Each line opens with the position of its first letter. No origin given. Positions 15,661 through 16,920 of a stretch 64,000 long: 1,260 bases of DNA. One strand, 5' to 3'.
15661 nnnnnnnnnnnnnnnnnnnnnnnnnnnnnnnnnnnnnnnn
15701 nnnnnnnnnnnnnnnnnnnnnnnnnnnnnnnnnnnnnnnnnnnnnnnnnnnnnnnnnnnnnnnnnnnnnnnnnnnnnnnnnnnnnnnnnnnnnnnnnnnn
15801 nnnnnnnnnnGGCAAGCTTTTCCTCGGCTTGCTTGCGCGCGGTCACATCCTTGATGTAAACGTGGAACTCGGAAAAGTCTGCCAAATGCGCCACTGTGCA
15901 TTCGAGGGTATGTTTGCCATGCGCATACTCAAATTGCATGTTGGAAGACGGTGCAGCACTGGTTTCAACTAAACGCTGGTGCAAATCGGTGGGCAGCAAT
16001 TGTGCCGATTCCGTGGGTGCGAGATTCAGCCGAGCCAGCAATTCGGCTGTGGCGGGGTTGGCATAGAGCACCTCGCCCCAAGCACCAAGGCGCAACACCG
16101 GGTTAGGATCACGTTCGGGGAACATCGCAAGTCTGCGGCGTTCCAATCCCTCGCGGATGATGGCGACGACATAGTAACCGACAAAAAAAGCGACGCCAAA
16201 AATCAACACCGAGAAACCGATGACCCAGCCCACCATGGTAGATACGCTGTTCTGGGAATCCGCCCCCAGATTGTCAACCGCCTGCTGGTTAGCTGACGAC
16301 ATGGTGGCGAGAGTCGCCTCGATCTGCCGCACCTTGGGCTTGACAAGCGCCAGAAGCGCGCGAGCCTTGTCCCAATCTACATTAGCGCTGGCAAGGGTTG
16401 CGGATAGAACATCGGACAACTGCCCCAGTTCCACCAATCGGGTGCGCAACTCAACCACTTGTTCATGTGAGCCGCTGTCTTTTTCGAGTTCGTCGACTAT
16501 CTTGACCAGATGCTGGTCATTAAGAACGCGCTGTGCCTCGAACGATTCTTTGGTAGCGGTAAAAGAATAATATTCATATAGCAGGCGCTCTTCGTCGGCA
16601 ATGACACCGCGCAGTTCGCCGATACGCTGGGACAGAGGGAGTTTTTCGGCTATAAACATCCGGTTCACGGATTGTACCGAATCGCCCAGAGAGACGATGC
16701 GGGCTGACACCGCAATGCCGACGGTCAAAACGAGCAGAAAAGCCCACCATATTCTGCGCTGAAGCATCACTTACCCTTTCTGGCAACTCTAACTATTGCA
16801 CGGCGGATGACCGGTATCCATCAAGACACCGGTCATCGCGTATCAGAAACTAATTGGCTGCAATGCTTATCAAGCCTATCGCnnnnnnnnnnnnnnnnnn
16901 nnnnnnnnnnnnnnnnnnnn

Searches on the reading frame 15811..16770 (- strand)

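Call 34: search_protein_families(library=ncbifam, proteins=[window:15871-16770:-], max_evalue=0.01)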
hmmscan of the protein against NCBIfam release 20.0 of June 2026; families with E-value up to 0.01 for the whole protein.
window:15871-16770:- (300 aa): 0 families

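Call 54: search_protein_families(library=pfam, proteins=[window:15811-16770:-], max_evalue=10)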
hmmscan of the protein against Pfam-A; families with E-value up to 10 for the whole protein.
window:15811-16770:- (320 aa): 3 families
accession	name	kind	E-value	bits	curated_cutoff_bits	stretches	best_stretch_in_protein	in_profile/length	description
PF13796.11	Sensor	-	0.0031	18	28.2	1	176-222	16-63/162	Putative sensor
PF20403.5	DUF6693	-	0.008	16.8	31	2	4-28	13-37/104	Family of unknown function (DUF6693)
PF17765.7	MLTR_LBD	-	0.67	10.4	26.3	0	220-258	12-50/168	MmyB-like transcription regulator ligand binding domain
